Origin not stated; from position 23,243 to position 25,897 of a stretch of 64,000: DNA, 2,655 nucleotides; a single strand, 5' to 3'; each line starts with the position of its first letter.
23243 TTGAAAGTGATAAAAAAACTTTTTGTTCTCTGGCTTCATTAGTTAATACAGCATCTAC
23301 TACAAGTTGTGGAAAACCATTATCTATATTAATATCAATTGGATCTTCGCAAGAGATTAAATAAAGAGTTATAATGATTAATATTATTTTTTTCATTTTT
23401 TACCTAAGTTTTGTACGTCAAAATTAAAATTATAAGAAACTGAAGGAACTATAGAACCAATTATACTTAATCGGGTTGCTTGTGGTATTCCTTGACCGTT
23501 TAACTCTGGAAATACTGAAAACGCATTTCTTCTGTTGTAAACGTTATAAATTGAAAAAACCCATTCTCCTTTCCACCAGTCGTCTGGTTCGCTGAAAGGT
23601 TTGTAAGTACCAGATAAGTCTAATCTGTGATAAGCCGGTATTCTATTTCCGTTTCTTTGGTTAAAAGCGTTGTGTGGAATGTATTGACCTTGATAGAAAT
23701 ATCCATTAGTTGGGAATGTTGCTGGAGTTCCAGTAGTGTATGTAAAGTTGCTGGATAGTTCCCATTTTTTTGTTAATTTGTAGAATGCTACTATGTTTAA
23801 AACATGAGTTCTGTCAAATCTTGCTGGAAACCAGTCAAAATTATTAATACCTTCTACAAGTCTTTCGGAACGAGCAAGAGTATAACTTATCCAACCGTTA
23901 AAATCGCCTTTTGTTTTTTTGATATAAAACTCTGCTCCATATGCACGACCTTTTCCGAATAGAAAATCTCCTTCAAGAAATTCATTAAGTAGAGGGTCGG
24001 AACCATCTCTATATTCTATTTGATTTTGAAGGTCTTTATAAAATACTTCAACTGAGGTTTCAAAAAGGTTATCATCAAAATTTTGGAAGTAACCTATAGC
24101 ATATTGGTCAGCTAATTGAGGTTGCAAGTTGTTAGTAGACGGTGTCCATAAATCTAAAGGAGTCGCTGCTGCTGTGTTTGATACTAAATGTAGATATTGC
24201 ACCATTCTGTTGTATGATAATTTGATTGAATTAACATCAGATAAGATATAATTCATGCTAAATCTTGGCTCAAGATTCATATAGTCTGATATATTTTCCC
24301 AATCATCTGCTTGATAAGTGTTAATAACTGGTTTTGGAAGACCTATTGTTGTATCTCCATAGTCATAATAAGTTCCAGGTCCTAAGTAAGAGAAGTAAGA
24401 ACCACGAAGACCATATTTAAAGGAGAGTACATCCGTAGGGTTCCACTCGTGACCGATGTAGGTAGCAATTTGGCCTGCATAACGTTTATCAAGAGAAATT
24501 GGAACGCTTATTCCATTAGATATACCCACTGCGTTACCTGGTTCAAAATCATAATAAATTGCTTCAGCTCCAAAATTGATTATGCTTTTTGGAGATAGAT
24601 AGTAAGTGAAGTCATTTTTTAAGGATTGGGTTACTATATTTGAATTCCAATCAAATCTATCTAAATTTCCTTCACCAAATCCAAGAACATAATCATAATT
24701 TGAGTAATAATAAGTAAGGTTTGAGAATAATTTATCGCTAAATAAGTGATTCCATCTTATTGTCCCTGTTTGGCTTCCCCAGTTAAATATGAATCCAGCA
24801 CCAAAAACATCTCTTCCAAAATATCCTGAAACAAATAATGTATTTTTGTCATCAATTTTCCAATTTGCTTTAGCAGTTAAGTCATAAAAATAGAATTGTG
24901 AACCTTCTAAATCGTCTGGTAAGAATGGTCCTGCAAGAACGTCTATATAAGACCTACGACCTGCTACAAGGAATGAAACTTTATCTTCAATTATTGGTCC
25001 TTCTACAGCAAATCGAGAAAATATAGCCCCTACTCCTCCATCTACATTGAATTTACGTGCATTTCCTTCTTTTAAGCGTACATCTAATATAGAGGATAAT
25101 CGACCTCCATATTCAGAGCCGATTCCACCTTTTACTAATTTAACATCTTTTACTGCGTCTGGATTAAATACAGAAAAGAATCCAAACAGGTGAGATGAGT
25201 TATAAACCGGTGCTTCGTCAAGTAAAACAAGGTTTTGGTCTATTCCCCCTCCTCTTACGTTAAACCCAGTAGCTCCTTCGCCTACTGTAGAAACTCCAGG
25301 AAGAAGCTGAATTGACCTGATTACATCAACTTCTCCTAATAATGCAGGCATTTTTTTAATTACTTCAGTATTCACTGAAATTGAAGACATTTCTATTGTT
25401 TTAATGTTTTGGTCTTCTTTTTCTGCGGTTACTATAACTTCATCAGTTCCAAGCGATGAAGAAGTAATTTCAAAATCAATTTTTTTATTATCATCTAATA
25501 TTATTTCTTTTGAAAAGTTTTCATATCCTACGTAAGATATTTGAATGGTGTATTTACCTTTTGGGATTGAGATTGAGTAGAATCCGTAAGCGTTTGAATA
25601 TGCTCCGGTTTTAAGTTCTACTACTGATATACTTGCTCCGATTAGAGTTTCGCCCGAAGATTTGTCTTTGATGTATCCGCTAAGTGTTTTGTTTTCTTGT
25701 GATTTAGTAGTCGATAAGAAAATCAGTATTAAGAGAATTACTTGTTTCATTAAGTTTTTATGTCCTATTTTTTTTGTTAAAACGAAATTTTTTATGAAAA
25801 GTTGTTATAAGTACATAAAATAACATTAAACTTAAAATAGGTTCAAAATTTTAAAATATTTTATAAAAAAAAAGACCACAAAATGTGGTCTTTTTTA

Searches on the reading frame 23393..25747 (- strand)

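Call 68: search_protein_families(library=pfam, proteins=[window:23393-25747:-], max_evalue=0.001)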
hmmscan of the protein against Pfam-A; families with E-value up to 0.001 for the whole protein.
window:23393-25747:- (784 aa): 4 families
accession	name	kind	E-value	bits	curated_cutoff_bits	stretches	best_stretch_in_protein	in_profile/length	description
PF13715.12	CarbopepD_reg_2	-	8.7e-20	71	32.2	1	22-106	1-88/88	CarboxypepD_reg-like domain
PF13620.12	CarboxypepD_reg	-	1.7e-11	44.7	32.3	1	21-93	1-78/82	Carboxypeptidase regulatory-like domain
PF07715.20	Plug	-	1.4e-09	38.8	23.9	1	124-216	11-102/107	TonB-dependent Receptor Plug Domain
PF08308.17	PEGA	-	0.00023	21.5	20.8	1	59-95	29-66/71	PEGA domain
